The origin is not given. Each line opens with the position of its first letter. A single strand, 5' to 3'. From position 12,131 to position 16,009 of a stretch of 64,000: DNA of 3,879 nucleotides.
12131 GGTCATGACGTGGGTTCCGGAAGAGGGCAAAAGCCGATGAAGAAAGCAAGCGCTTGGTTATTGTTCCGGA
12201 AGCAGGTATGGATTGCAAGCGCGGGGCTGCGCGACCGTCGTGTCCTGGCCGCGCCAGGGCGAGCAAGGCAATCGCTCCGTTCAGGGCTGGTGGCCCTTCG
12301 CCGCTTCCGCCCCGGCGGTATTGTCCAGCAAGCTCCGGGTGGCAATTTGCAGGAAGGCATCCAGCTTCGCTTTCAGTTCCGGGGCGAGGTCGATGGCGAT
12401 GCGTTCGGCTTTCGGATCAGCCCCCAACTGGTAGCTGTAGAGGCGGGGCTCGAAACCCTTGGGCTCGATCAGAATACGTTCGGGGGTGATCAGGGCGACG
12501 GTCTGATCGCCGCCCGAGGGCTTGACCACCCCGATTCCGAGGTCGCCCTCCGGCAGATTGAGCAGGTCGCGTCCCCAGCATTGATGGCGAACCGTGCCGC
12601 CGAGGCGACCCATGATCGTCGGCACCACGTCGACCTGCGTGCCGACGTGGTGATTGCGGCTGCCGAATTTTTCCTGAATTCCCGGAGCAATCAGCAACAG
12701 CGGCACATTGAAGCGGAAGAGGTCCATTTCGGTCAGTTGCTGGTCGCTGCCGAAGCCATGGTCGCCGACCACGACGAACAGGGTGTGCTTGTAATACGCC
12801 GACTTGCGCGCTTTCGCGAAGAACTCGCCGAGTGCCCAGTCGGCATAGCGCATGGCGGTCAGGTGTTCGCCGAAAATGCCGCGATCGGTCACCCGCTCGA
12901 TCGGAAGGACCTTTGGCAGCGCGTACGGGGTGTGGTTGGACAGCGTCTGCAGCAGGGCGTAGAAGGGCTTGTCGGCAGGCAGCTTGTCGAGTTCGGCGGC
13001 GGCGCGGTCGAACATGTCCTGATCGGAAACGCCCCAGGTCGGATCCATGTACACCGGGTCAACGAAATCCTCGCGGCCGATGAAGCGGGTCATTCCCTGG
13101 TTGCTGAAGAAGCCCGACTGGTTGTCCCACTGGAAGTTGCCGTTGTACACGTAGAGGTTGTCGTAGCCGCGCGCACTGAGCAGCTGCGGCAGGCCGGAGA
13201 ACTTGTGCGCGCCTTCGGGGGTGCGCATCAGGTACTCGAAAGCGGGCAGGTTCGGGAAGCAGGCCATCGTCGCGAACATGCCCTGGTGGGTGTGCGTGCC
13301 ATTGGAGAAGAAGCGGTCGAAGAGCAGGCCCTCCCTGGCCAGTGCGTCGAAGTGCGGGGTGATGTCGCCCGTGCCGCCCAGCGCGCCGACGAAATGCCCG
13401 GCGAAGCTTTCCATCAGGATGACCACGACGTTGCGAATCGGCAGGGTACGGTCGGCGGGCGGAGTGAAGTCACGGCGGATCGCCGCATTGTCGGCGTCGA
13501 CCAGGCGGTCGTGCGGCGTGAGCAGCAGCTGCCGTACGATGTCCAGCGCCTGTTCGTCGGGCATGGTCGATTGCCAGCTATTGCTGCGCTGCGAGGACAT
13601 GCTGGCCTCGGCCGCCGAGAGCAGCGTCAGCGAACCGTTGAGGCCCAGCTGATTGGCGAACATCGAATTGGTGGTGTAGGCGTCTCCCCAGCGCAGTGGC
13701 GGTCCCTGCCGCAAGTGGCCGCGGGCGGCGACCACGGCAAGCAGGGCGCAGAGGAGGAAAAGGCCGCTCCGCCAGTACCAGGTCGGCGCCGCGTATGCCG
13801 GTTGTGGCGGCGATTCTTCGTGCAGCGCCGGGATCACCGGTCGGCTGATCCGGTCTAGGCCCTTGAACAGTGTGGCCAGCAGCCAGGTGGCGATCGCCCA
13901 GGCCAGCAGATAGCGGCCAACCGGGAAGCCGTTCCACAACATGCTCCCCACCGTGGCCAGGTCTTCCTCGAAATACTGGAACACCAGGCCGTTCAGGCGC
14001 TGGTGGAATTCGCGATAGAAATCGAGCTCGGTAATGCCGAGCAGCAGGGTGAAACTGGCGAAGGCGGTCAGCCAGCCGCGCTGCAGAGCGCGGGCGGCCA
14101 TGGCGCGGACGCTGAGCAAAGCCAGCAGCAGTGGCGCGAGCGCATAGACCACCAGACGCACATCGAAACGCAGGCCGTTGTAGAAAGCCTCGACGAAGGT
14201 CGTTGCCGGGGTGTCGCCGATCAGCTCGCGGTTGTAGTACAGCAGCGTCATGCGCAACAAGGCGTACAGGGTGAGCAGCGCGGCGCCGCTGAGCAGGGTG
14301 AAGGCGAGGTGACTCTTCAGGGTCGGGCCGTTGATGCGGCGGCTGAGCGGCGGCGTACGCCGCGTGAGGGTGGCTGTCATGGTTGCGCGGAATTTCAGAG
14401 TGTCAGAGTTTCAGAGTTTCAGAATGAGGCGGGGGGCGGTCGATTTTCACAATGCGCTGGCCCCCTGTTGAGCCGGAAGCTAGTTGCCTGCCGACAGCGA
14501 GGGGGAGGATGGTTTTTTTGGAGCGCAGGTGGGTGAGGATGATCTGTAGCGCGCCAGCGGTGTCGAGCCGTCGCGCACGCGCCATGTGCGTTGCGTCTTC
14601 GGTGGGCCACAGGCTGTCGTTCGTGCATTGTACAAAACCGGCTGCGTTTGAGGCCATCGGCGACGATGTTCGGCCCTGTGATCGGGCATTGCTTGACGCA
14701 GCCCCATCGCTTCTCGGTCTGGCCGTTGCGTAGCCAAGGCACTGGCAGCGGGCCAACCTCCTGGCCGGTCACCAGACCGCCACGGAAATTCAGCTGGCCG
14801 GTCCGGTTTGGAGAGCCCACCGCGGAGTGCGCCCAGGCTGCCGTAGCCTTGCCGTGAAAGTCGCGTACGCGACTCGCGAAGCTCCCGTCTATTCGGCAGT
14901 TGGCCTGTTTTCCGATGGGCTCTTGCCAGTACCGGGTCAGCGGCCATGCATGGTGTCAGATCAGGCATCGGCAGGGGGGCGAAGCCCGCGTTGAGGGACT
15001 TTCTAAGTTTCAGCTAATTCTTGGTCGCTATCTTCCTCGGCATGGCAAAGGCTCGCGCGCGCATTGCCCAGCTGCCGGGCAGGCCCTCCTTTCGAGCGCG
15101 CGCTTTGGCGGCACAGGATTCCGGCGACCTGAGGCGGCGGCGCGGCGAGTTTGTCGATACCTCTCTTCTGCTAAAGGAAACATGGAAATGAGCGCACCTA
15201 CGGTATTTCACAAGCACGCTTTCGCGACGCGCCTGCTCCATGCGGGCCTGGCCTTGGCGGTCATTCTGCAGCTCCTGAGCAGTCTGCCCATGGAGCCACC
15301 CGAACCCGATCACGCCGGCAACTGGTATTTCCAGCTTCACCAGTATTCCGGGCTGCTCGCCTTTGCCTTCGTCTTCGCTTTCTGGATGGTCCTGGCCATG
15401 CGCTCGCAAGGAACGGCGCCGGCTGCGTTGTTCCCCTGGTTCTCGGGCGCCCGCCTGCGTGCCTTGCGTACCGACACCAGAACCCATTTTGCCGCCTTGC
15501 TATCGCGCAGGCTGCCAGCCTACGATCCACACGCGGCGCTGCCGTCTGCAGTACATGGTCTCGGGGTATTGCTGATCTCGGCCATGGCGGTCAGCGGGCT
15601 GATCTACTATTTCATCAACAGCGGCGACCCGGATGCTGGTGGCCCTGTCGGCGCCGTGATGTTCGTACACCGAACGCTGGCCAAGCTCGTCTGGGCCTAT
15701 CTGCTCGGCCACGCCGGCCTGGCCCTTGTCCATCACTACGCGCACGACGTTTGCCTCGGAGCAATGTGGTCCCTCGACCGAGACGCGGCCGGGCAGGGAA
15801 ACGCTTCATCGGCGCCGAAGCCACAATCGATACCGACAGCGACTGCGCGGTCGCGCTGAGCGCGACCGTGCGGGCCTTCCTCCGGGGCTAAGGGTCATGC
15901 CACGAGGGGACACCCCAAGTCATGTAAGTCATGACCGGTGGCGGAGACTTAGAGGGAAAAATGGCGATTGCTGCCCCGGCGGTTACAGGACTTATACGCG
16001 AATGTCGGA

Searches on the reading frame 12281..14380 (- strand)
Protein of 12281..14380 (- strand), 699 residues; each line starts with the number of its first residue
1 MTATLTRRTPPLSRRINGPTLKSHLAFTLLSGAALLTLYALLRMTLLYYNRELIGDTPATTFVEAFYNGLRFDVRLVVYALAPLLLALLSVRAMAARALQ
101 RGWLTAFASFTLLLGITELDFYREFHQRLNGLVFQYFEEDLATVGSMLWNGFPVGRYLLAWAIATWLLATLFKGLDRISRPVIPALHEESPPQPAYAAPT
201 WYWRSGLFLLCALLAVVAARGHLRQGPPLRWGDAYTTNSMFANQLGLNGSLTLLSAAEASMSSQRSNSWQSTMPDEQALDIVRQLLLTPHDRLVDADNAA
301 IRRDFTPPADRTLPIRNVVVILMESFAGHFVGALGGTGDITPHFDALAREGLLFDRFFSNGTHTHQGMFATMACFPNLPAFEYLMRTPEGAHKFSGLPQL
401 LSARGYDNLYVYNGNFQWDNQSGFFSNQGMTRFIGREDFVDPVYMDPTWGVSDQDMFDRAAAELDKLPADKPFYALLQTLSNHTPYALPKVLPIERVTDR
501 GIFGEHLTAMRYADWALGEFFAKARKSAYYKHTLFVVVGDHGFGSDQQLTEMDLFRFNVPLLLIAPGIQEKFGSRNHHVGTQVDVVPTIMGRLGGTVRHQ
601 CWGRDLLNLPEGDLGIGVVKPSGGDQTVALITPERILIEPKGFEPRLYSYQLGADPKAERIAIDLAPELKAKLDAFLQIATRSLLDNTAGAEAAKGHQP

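Call 118: search_protein_families(library=pfam, proteins=[window:12281-14380:-], max_evalue=0.00001)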
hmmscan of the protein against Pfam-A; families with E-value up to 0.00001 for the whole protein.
window:12281-14380:- (699 aa): 1 family
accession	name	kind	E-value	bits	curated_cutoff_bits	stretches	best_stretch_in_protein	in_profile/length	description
PF00884.28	Sulfatase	-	1.1e-57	196.1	25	1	316-594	1-300/301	Sulfatase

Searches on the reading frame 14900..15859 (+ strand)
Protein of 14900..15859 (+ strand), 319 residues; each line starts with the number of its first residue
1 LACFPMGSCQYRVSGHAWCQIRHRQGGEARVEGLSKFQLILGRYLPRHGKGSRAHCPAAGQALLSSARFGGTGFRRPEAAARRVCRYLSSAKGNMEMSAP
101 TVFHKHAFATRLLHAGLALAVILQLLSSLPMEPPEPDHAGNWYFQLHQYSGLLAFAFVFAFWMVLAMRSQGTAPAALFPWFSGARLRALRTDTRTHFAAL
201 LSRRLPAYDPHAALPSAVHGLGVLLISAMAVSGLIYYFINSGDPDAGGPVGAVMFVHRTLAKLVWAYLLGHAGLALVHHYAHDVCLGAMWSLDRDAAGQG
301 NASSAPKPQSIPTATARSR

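Call 118: search_protein_families(library=pfam, proteins=[window:14900-15859:+], max_evalue=0.00001)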
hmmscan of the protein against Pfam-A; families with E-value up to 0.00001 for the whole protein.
window:14900-15859:+ (319 aa): 1 family
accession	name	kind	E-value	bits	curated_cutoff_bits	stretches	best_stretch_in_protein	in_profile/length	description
PF01292.26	Ni_hydr_CYTB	-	1e-19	71.5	30.1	1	107-291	3-178/179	Prokaryotic cytochrome b561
